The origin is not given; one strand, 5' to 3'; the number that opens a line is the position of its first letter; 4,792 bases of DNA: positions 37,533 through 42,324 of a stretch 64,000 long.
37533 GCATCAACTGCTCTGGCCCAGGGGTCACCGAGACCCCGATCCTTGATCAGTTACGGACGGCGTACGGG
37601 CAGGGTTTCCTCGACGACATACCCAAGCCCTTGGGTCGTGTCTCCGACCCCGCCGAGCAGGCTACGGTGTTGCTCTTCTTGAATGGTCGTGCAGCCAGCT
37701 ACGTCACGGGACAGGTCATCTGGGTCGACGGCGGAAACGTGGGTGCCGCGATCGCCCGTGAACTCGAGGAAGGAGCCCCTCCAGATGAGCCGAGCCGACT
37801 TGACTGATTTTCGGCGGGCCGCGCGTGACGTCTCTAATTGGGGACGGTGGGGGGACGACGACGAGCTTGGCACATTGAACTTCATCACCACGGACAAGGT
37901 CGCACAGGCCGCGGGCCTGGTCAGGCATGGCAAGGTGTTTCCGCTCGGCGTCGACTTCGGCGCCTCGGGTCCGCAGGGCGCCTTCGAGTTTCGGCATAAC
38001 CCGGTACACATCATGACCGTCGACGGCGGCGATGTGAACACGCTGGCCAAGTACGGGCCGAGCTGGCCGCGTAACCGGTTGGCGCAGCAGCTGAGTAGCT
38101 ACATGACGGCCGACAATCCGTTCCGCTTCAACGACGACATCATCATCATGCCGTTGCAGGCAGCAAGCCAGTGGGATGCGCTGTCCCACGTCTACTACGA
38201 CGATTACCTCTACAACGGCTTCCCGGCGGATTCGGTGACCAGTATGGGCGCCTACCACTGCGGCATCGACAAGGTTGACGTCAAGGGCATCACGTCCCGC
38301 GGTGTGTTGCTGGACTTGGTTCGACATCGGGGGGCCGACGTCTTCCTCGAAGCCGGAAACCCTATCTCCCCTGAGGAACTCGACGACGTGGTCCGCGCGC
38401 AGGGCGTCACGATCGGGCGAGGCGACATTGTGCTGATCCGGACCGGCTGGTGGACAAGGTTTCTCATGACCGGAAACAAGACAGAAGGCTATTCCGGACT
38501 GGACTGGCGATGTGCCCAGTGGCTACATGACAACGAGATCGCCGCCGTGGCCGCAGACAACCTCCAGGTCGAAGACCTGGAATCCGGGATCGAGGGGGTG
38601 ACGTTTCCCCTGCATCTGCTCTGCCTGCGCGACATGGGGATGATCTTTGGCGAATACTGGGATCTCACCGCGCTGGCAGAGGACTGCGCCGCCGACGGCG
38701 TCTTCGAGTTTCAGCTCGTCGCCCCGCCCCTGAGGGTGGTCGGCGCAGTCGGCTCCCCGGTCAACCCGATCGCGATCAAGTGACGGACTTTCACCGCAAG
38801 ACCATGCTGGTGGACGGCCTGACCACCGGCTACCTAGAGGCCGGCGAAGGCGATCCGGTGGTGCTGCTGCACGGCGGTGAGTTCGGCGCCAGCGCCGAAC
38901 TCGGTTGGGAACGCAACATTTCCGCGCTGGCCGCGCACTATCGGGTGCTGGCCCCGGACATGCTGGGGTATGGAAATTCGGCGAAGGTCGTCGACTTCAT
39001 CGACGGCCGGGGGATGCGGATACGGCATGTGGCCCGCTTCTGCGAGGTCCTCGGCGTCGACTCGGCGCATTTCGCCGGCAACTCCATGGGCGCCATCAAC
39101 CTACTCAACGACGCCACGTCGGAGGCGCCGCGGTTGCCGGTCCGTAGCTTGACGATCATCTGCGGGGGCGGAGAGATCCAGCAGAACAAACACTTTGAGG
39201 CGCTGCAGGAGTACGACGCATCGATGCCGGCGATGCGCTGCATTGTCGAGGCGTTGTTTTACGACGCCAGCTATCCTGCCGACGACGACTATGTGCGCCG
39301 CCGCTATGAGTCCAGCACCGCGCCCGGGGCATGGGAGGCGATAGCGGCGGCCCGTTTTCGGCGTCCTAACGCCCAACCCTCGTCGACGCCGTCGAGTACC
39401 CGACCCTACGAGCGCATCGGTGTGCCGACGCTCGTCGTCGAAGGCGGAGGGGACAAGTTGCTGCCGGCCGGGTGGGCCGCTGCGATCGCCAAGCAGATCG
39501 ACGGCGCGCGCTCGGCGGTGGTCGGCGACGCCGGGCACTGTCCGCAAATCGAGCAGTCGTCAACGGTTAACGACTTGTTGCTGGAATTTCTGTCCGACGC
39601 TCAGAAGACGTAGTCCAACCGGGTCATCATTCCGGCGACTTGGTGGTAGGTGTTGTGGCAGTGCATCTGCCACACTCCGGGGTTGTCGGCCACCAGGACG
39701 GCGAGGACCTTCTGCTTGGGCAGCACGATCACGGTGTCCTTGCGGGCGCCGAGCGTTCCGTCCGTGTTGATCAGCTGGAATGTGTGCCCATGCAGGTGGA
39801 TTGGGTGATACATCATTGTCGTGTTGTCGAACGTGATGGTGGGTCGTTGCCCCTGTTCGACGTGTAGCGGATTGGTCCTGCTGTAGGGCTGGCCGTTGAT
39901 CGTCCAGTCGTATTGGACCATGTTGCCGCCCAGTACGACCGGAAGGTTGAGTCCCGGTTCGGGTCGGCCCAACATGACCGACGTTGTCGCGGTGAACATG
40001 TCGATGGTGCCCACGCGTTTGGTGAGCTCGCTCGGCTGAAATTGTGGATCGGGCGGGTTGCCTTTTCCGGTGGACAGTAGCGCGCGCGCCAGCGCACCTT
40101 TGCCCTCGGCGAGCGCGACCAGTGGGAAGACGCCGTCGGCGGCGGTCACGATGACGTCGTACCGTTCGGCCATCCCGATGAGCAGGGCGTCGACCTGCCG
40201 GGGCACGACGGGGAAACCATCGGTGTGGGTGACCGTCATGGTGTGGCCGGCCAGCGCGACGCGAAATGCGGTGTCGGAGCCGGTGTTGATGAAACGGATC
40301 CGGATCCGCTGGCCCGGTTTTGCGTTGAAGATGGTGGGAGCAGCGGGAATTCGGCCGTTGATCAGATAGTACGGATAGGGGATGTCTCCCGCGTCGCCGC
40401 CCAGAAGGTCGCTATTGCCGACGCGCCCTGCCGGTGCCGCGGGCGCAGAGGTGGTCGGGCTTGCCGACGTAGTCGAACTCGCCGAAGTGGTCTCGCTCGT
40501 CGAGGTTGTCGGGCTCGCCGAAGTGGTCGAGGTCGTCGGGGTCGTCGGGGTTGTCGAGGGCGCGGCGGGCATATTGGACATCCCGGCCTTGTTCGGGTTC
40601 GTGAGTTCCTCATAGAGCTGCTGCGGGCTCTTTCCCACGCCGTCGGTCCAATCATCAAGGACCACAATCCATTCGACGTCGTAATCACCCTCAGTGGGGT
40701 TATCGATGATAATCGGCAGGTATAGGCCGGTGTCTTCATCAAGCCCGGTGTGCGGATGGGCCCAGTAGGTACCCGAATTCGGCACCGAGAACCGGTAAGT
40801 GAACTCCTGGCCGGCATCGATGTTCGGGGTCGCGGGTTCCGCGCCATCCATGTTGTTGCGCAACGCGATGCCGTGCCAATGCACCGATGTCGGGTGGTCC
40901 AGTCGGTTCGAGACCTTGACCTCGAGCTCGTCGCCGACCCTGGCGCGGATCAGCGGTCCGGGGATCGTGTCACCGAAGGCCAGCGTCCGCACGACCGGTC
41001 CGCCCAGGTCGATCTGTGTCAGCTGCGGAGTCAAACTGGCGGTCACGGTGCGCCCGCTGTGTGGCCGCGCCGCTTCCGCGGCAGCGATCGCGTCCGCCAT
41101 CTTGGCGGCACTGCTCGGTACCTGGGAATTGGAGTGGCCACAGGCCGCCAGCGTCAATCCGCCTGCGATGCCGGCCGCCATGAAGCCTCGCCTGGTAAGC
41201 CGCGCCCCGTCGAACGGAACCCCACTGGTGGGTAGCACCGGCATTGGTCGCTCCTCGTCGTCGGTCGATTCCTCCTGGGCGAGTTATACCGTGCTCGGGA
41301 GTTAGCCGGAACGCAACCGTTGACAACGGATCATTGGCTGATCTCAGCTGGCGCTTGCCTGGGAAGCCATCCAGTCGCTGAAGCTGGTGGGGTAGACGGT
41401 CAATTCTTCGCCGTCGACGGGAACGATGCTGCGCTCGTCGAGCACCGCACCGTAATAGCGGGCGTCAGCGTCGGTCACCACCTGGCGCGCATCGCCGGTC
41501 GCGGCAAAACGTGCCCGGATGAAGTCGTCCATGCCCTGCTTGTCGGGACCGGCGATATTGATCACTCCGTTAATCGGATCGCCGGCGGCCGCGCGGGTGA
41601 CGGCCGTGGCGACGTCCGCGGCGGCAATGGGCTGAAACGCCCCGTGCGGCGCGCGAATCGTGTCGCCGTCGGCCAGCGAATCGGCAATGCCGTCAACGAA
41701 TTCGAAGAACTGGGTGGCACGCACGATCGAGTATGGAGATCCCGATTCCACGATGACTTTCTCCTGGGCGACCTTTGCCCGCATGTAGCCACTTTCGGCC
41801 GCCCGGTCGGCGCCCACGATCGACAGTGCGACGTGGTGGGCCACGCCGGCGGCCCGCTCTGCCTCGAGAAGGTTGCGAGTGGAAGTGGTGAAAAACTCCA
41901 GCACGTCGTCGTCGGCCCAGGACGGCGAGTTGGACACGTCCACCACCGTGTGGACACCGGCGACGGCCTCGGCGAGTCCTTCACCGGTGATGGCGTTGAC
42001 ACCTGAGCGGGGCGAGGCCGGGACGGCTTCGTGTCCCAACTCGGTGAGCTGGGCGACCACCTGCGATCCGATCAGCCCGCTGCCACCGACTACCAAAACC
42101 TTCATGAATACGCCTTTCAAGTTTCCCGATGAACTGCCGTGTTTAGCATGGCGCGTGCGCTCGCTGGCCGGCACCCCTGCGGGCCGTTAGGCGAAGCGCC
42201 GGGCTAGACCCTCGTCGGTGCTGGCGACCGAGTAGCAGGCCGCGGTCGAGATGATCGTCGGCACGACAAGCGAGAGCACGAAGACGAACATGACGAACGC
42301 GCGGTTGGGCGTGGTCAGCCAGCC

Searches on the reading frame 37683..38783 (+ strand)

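Call 74: search_protein_families(library=pfam, proteins=[window:37683-38783:+], max_evalue=0.00001)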
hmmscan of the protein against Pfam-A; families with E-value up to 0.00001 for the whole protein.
window:37683-38783:+ (366 aa): 1 family
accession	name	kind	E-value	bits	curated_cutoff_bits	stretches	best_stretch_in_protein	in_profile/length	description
PF04199.19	Cyclase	-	6.3e-20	72.3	23.1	1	137-297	17-141/142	Putative cyclase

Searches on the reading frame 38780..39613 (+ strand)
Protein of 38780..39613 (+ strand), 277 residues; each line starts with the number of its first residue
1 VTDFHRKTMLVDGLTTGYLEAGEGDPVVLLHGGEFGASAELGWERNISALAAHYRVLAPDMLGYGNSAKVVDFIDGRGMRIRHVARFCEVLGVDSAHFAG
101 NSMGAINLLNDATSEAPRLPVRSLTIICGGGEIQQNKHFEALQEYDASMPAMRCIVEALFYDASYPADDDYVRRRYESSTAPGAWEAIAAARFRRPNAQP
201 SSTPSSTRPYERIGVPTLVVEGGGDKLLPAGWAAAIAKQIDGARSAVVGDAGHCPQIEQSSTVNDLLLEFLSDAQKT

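Call 74: search_protein_families(library=pfam, proteins=[window:38780-39613:+], max_evalue=0.00001)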
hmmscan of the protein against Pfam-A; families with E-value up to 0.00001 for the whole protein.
window:38780-39613:+ (277 aa): 3 families
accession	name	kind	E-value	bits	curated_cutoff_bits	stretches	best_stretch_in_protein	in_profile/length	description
PF12697.13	Abhydrolase_6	-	1.7e-18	68.5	26.3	1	27-263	1-214/217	Alpha/beta hydrolase family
PF00561.26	Abhydrolase_1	-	5.1e-15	56.2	25.8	1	26-135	2-103/245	alpha/beta hydrolase fold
PF08386.16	Abhydrolase_4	-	2e-06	28.3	21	1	205-275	28-95/103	TAP-like protein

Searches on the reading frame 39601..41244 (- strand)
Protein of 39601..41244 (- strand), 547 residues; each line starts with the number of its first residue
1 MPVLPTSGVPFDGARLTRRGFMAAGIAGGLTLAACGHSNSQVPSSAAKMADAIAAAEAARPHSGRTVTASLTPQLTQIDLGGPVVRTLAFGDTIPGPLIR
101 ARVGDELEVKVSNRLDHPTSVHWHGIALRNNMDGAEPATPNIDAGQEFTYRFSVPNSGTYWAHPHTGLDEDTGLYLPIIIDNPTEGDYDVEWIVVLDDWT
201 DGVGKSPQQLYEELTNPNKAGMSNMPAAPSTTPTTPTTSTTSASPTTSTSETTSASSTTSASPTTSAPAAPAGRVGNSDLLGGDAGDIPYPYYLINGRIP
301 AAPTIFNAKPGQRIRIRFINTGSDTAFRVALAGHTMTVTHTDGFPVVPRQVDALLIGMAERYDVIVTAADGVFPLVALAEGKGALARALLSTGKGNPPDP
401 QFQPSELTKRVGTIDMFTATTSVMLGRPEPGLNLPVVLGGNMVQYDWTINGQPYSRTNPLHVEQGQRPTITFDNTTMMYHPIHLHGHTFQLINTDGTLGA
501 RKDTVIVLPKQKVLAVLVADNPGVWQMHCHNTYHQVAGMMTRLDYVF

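Call 74: search_protein_families(library=pfam, proteins=[window:39601-41244:-], max_evalue=0.00001)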
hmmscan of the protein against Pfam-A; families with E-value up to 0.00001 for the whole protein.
window:39601-41244:- (547 aa): 3 families
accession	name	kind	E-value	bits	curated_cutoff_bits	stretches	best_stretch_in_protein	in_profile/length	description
PF07731.20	Cu-oxidase_2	-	1.6e-36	125.6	20.4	1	437-543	12-131/137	Multicopper oxidase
PF07732.21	Cu-oxidase_3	-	7.8e-35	120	21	1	85-183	15-117/119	Multicopper oxidase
PF00394.28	Cu-oxidase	-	1.4e-28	100.4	21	1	293-378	39-134/157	Multicopper oxidase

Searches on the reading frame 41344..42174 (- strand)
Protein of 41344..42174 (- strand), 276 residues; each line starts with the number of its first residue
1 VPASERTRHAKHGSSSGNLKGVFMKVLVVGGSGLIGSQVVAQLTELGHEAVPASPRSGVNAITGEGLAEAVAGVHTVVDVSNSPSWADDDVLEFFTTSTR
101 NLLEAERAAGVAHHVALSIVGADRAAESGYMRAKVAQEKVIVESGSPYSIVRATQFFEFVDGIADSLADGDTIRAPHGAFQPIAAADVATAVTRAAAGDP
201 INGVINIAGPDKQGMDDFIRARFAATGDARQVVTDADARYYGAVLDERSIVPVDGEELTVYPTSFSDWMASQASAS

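Call 74: search_protein_families(library=pfam, proteins=[window:41344-42174:-], max_evalue=0.00001)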
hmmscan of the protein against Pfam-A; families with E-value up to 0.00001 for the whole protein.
window:41344-42174:- (276 aa): 1 family
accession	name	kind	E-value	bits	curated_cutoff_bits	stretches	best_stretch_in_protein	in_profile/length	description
PF13460.12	NAD_binding_10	-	1.6e-08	35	27.2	1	30-195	1-180/184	NAD(P)H-binding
